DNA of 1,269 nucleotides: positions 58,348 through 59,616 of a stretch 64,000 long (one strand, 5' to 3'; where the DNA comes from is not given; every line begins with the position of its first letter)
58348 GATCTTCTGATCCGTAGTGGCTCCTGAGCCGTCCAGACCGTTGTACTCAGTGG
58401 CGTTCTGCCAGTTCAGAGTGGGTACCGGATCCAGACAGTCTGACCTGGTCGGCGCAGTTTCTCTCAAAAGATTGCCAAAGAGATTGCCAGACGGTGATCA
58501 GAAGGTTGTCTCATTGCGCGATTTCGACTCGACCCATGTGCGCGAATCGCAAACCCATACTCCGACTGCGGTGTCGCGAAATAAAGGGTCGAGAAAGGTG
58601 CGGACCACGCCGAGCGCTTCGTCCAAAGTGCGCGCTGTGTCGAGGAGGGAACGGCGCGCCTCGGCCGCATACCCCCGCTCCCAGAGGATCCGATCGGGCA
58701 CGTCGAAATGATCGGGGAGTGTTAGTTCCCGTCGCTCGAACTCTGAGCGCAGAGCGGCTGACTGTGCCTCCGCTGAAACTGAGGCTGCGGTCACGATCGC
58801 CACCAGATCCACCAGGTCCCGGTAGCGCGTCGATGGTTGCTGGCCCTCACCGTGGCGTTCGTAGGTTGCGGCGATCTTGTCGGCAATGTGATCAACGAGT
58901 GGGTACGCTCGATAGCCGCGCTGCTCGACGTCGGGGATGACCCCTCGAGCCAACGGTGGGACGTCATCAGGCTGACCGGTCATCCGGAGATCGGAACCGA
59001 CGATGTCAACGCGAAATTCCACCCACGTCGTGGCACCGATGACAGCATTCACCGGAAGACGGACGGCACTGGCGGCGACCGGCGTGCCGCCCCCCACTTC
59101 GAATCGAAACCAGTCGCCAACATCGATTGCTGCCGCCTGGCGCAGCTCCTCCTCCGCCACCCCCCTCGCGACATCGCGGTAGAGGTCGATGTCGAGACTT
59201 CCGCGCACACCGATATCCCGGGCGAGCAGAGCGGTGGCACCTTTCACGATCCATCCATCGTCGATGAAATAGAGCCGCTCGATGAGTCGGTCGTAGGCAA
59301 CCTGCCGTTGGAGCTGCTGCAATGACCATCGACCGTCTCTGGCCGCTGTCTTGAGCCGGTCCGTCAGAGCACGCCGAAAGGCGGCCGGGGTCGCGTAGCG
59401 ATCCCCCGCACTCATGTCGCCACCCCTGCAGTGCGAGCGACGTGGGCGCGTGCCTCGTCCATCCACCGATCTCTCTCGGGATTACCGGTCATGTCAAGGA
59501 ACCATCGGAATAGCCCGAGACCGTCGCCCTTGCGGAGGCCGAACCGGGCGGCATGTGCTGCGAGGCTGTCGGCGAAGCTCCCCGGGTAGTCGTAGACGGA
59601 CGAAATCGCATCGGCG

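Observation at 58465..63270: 4.7-kb islet bounded by ~90-bp imperfect direct repeats, with no recombinase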

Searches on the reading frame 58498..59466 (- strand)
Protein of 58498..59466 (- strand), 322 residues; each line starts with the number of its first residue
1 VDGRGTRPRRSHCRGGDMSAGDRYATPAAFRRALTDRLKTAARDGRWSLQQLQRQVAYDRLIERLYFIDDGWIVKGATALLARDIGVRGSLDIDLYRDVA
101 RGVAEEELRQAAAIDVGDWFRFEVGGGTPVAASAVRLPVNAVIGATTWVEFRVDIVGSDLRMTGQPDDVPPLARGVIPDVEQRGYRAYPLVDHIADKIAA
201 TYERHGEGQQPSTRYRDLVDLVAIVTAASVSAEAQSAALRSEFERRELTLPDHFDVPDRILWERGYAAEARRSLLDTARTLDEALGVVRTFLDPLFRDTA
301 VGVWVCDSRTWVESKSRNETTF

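Call 7: search_protein_families(library=pfam, proteins=[window:58498-59466:-], max_evalue=0.01)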
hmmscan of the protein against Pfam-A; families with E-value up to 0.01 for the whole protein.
window:58498-59466:- (322 aa): 1 family
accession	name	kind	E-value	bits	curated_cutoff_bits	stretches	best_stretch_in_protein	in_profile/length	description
PF08843.17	AbiEii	-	3.9e-15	56.9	22.5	1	66-282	9-233/238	Nucleotidyl transferase AbiEii toxin, Type IV TA system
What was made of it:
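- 58498..59403 (-): AbiEii toxin (the ORF can extend to 59466). The last 20 codons lie in the left repeat. Pfam AbiEii (call 7).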

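Call 39: find_homologous_proteins(query=window:58498-59403:-, max_evalue=1e-10)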
Query window:58498-59403:- (301 aa): 2466 proteins with E <= 1e-10 among 8000 candidates; the best 120 are listed.
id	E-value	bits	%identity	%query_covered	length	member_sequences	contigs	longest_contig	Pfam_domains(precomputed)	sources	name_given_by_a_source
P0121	4.3e-186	635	96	100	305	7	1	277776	PF08843.18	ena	-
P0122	1.1e-162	559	87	97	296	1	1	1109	PF08843.18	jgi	jgi:hypothetical protein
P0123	9.9e-155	533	83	97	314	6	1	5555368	PF08843.18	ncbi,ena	-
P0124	1.2e-154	532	83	97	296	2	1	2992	PF08843.18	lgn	-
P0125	6.9e-152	523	82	97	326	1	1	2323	PF08843.18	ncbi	-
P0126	1.7e-151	522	81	98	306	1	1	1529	PF08843.18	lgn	-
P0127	1.7e-150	519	81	97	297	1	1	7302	PF08843.18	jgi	jgi:hypothetical protein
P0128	3.7e-150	518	82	97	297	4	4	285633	PF08843.18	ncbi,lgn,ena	-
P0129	2.6e-149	515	83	94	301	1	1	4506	PF08843.18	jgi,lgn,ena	-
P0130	6.2e-149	514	81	96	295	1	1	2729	PF08843.18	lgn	-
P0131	7.5e-149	513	80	96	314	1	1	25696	PF08843.18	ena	-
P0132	6.5e-148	510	80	96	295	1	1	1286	PF08843.18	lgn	-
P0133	8.2e-148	510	80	97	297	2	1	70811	PF08843.18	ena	-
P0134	8.6e-148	510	80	96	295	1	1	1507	PF08843.18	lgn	-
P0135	2.3e-147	508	79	96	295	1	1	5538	PF08843.18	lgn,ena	-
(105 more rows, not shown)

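Call 41: find_encoding_contigs(protein=P0121, flank=10000, max_places=4)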
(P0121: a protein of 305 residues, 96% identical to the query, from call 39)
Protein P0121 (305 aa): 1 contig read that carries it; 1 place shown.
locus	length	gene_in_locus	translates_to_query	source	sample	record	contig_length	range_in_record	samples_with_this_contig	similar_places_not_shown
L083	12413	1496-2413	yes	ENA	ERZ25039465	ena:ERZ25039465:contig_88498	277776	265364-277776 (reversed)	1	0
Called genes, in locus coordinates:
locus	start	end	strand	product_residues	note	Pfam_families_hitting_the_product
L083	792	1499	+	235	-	PF13338:AbiEi_4 (weak)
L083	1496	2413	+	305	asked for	PF08843:AbiEii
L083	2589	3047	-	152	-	PF20334:DUF6629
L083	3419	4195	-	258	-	PF01590:GAF, PF13185:GAF_2, PF13492:GAF_3 (weak), PF03861:ANTAR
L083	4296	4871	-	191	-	PF13185:GAF_2, PF03861:ANTAR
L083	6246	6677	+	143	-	-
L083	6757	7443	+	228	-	PF13450:NAD_binding_8 (weak)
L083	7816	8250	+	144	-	-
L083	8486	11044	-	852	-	PF01055:Glyco_hydro_31_2nd, PF21365:Glyco_hydro_31_3rd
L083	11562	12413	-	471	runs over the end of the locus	-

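Call 42: find_encoding_contigs(protein=P0123, flank=10000, max_places=4)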
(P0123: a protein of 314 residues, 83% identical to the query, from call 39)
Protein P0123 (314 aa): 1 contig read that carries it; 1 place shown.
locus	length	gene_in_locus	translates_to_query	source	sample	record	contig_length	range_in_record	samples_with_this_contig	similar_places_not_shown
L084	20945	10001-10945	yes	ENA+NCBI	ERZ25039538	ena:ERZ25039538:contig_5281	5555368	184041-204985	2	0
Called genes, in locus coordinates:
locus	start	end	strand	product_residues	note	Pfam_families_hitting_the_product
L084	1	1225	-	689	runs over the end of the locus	PF12838:Fer4_7 (faint), PF12797:Fer4_2 (weak), PF13183:Fer4_8, PF13187:Fer4_9, PF13237:Fer4_10, PF02754:CCG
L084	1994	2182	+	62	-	-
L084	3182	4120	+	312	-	PF13391:HNH_2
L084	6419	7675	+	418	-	PF00176:SNF2-rel_dom, PF00271:Helicase_C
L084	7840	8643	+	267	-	PF04434:SWIM (weak)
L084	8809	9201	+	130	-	PF22016:DUF6933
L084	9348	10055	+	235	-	-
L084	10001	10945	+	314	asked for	PF08843:AbiEii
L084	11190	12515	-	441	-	-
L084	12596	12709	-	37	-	-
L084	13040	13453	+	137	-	-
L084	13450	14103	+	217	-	-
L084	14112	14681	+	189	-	PF18143:HAD_SAK_2 (weak)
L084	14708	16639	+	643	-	PF13482:RNase_H_2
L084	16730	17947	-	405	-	PF11288:DUF3089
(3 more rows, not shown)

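Call 51: search_protein_families(library=padloc, proteins=[window:58498-59403:-], max_evalue=0.001)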
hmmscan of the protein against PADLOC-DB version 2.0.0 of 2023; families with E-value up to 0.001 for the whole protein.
window:58498-59403:- (301 aa): 7 families
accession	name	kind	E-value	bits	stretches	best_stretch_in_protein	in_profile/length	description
PDLC02291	AbiEii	-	4.3e-83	277.2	1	2-297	8-290/310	AbiEii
PDLC02314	AbiEii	-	6.1e-66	220.7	1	2-291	2-290/290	AbiEii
PDLC02329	AbiEii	-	4.3e-34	116.2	1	1-291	5-293/294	AbiEii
PDLC02288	AbiEii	-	6.4e-14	49.5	1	12-274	12-273/294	AbiEii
PDLC02312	AbiEii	-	4e-08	30.7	1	13-232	12-234/299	AbiEii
PDLC02295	AbiEii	-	5.4e-08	30.5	1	11-272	4-256/261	AbiEii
PDLC02301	AbiEii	-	5.6e-06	24.2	1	119-272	137-286/291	AbiEii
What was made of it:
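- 58498..59403 (-): PADLOC AbiEii E 4e-83 (call 51).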

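Call 53: find_related_loci(query=window:58498-59403:-, collection=metagenome_contigs, flank=8000)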
Query window:58498-59403:- (301 aa) in metagenome_contigs; peptide patterns used: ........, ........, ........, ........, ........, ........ (x = any residue, [..] = any of these).
245 stretches matched a pattern; 93 encode a relative of the query (tblastn E <= 1e-3); the best 80 are kept; 80 distinct loci.
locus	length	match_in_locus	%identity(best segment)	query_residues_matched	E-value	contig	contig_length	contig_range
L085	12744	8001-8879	77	1-293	2e-143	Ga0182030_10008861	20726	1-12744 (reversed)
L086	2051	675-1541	73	2-290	5e-152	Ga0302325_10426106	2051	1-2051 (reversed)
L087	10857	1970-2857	71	1-296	9e-141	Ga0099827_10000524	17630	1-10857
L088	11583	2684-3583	68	1-300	5e-138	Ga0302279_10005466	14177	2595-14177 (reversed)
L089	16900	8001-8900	68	1-300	6e-138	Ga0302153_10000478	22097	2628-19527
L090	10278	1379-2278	68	1-300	5e-138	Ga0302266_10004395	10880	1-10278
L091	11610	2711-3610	68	1-300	5e-138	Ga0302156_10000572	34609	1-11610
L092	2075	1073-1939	71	2-290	1e-143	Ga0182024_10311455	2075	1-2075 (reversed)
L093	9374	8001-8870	69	1-290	2e-134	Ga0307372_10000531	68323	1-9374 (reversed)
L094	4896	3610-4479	69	1-290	8e-136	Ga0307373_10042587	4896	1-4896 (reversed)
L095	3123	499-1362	71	3-290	1e-138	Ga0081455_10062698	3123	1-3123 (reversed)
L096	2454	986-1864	69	1-293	8e-140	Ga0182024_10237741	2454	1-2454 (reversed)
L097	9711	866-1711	71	1-283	1e-131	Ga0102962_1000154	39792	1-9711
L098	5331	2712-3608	69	3-301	4e-132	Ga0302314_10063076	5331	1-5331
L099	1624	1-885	68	2-296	3e-139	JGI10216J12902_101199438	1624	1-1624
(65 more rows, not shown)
